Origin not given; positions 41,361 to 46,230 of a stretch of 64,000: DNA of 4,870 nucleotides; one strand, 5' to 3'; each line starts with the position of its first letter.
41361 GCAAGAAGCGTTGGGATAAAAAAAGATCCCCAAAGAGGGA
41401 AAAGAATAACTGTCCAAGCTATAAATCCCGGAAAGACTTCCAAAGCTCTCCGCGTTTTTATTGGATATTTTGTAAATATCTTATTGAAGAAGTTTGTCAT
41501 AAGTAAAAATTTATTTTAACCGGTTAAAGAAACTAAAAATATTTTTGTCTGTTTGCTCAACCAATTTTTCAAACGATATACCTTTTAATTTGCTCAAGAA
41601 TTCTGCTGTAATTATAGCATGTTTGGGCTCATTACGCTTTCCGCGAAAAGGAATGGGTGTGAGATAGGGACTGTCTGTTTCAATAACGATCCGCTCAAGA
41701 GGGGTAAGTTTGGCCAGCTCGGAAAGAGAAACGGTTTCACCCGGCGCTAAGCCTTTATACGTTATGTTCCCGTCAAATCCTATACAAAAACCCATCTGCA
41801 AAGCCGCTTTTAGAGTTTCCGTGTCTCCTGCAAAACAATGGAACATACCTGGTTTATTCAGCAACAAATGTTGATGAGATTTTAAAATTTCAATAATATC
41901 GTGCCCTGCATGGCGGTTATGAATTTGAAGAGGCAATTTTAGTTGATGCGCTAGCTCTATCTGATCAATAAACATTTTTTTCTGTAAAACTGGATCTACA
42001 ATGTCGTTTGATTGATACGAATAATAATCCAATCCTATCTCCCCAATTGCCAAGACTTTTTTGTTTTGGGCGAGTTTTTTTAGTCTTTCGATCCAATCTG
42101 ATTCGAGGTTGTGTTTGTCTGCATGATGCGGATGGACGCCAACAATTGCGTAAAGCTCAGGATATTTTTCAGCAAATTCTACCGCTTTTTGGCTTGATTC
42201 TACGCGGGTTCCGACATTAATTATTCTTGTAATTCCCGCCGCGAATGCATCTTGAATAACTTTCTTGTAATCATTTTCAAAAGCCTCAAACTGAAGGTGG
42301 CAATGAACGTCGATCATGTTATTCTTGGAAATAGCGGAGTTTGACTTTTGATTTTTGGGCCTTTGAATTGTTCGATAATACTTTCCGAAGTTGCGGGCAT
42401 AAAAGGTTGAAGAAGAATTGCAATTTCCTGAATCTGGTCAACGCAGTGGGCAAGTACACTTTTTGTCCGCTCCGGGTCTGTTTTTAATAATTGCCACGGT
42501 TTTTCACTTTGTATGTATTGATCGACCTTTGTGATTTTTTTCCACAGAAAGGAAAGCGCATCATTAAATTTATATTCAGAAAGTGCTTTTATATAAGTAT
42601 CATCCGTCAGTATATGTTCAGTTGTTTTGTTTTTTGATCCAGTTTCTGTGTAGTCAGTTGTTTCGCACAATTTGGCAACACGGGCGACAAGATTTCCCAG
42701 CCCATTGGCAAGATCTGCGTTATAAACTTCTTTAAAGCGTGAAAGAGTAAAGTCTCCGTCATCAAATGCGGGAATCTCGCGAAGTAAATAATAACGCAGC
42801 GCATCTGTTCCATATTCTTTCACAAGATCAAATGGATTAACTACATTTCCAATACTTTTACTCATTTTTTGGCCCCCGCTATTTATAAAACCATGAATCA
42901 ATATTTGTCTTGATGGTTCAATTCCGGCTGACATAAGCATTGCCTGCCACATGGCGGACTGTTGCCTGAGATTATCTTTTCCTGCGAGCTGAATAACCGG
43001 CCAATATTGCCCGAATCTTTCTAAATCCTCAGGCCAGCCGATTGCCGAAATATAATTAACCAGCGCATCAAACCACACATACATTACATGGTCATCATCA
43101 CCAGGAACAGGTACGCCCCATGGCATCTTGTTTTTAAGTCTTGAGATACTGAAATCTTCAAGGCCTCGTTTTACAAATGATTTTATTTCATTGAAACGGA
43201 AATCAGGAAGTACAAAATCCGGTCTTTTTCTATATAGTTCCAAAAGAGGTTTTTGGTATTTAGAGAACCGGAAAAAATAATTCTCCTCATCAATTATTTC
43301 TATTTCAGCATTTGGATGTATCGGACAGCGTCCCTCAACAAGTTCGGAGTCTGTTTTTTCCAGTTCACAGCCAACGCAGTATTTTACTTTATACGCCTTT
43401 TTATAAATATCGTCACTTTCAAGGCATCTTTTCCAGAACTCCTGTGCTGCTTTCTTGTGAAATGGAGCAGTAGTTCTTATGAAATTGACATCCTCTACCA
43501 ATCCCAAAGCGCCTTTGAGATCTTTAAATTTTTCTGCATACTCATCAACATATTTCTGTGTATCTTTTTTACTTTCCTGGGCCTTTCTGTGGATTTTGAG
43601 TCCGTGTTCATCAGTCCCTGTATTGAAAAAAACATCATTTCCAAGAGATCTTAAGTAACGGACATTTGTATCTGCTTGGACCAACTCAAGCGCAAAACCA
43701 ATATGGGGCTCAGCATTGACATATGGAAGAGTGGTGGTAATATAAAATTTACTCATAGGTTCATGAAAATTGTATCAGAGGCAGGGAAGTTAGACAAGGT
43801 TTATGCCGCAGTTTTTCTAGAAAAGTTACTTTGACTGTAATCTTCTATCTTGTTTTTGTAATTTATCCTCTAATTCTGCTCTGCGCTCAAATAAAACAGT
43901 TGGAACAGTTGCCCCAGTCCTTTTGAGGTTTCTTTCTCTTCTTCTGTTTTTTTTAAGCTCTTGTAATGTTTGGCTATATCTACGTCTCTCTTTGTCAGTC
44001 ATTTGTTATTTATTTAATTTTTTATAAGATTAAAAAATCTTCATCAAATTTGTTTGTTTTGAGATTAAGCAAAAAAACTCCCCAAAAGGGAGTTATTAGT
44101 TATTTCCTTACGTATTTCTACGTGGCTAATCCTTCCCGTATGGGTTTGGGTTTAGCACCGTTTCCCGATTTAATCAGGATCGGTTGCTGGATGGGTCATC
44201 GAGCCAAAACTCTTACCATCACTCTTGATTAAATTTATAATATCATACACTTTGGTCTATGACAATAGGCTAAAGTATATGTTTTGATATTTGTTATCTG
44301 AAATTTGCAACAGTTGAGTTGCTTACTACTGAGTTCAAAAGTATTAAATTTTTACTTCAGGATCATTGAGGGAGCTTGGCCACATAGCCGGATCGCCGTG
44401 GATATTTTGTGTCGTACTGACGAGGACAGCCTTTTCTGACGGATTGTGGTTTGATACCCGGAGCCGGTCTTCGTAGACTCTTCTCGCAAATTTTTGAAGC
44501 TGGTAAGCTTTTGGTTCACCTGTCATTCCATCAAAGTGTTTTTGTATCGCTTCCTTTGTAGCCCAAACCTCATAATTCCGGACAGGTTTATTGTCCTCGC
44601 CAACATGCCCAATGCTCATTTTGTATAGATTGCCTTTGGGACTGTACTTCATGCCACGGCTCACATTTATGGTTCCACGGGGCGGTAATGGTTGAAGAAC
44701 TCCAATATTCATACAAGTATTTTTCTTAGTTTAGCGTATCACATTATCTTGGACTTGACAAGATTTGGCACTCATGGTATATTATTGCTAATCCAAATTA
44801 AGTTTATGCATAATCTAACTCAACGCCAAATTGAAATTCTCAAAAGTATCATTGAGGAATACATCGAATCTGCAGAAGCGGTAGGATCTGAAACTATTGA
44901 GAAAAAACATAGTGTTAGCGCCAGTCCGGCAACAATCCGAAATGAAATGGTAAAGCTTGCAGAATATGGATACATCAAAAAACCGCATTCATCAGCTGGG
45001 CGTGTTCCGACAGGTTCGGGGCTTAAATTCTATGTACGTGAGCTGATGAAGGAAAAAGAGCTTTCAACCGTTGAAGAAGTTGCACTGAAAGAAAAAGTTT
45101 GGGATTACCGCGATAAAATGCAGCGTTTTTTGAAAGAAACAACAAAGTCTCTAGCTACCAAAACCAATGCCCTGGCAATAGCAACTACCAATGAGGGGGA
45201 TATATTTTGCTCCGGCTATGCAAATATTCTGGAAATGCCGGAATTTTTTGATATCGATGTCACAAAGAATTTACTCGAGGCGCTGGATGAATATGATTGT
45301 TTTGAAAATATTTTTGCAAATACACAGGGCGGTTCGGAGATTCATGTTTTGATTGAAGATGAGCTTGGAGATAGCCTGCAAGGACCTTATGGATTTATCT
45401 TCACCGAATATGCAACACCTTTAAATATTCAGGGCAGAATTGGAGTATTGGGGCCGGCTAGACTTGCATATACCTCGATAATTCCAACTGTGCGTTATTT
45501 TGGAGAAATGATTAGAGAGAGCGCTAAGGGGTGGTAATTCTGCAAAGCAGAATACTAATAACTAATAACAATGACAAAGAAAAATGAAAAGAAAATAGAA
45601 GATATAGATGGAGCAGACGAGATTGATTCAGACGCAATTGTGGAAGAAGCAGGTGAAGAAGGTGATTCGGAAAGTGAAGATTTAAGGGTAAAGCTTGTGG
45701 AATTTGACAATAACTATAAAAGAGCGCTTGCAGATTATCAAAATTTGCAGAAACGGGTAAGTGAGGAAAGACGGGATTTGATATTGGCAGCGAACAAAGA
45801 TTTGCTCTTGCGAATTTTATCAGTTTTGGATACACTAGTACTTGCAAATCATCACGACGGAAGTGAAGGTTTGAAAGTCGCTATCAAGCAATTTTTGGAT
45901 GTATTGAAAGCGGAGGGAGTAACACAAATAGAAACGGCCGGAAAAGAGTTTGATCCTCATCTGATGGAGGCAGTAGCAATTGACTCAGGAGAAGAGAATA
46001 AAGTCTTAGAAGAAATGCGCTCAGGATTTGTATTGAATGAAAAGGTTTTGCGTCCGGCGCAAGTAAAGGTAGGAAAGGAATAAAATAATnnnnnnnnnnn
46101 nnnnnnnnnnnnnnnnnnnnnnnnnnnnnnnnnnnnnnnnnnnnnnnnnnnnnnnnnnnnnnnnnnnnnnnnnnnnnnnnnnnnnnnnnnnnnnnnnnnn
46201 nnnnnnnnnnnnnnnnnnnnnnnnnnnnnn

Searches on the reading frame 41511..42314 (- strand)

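Call 80: search_protein_families(library=pfam, proteins=[window:41511-42314:-], max_evalue=0.00001)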
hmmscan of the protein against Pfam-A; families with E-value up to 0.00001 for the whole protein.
window:41511-42314:- (267 aa): 1 family
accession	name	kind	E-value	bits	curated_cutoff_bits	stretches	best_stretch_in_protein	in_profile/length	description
PF01026.27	TatD_DNase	-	7.6e-78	261.8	27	1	1-264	1-253/253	TatD related DNase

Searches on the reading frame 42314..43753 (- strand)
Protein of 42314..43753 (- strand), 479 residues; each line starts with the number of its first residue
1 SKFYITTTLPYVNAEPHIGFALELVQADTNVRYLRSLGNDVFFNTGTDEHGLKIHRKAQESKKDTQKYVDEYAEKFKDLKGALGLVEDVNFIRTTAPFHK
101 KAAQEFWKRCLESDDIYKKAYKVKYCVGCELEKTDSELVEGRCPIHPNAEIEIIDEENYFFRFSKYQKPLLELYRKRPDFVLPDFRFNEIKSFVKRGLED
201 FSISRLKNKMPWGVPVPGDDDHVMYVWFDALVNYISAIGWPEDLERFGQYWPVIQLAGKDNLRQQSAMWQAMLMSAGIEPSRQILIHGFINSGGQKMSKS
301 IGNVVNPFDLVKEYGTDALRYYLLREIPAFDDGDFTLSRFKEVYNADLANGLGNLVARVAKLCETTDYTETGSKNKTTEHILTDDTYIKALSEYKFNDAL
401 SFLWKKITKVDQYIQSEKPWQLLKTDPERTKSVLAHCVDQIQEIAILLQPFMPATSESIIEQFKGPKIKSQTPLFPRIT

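Call 14: search_protein_families(library=pfam, proteins=[window:42314-43753:-], max_evalue=0.001)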
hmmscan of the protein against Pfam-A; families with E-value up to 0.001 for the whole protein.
window:42314-43753:- (479 aa): 6 families
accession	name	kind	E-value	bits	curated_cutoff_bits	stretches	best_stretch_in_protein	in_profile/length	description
PF09334.17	tRNA-synt_1g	-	9.6e-94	314.8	20.1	2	153-359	178-390/391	tRNA synthetases class I (M)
PF00133.28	tRNA-synt_1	-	8.8e-35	120.7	22.7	2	220-324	295-403/414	tRNA synthetases class I (I, L, M and V)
PF01406.26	tRNA-synt_1e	-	1.7e-13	51.1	27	2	281-325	238-282/301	tRNA synthetases class I (C) catalytic domain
PF19303.5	Anticodon_3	-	1.8e-08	34.8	23.5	1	390-464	31-102/152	Anticodon binding domain of methionyl tRNA ligase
PF08264.19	Anticodon_1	-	6.5e-08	33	25.1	1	387-467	15-97/148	Anticodon-binding domain of tRNA ligase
PF01921.24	tRNA-synt_1f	-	0.00012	21.6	27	0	257-328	240-314/360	tRNA synthetases class I (K)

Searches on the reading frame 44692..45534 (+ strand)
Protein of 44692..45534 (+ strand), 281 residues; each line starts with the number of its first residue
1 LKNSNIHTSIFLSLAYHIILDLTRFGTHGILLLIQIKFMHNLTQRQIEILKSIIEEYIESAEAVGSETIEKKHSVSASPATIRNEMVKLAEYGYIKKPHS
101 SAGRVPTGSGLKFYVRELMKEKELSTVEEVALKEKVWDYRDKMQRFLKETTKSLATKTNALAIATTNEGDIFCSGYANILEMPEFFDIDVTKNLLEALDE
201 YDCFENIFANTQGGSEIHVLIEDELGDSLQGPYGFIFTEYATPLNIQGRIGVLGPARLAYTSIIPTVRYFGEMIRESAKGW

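Call 6: search_protein_families(library=ncbifam, proteins=[window:44692-45534:+], max_evalue=0.001)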
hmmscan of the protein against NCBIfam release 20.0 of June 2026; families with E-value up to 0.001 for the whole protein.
window:44692-45534:+ (281 aa): 3 families
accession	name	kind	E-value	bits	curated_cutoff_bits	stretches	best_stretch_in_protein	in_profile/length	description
TIGR00331.1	hrcA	equivalog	3e-55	188.1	197.2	2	43-167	1-126/338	heat-inducible transcriptional repressor HrcA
NF003033.0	PRK03911.1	equivalog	3.4e-18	66.2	248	1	45-135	6-97/264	HrcA family transcriptional regulator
TIGR02404.1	trehalos_R_Bsub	equivalog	0.00048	19.8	211.95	1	48-161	8-121/233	trehalose operon repressor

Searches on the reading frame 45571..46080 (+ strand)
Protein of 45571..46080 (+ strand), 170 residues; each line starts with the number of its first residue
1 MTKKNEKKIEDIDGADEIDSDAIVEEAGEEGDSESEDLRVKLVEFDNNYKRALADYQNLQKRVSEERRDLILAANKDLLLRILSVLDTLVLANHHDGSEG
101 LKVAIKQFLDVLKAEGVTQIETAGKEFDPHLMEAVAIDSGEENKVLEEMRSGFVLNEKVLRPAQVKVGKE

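Call 6: search_protein_families(library=ncbifam, proteins=[window:45571-46080:+], max_evalue=0.001)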
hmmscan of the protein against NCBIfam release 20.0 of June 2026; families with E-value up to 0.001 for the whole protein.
window:45571-46080:+ (170 aa): 25 families
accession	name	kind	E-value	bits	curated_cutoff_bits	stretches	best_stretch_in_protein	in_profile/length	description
NF010741.0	PRK14143.1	equivalog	5.4e-23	81.7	184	1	14-168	59-225/258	nucleotide exchange factor GrpE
NF010738.0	PRK14140.1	equivalog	9.4e-23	81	137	1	9-168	21-190/191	nucleotide exchange factor GrpE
NF010747.0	PRK14149.1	equivalog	2.3e-20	72.9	176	1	4-169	15-189/191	nucleotide exchange factor GrpE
NF010750.0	PRK14153.1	equivalog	9.3e-20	71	194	1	4-169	10-187/194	nucleotide exchange factor GrpE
NF010761.0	PRK14164.1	equivalog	2.7e-19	70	167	1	15-168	66-215/220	nucleotide exchange factor GrpE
NF010757.0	PRK14160.1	equivalog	7.6e-19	67.9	184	1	4-168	40-210/211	nucleotide exchange factor GrpE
NF010737.0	PRK14139.1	equivalog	7e-18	65.2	164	1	7-169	16-186/188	nucleotide exchange factor GrpE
NF010759.0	PRK14162.1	equivalog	2.1e-17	63.5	176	1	20-167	33-192/194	nucleotide exchange factor GrpE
NF010755.0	PRK14158.1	equivalog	2.1e-17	63.2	200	1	36-169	47-194/198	nucleotide exchange factor GrpE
NF010753.0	PRK14156.1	equivalog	2.7e-17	63.2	172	1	4-167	9-178/180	nucleotide exchange factor GrpE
NF010743.0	PRK14145.1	equivalog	6.8e-17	62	186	1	22-169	38-200/200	nucleotide exchange factor GrpE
NF010756.0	PRK14159.1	equivalog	1.7e-13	50.9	171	1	19-169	15-176/176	nucleotide exchange factor GrpE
NF010745.0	PRK14147.1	equivalog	2.7e-13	50.1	184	1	17-169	7-170/172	nucleotide exchange factor GrpE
NF010742.0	PRK14144.1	equivalog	1.3e-12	47.9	215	1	5-169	18-198/199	nucleotide exchange factor GrpE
NF010749.0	PRK14151.1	equivalog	3.1e-12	46.5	231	1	22-169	16-175/188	nucleotide exchange factor GrpE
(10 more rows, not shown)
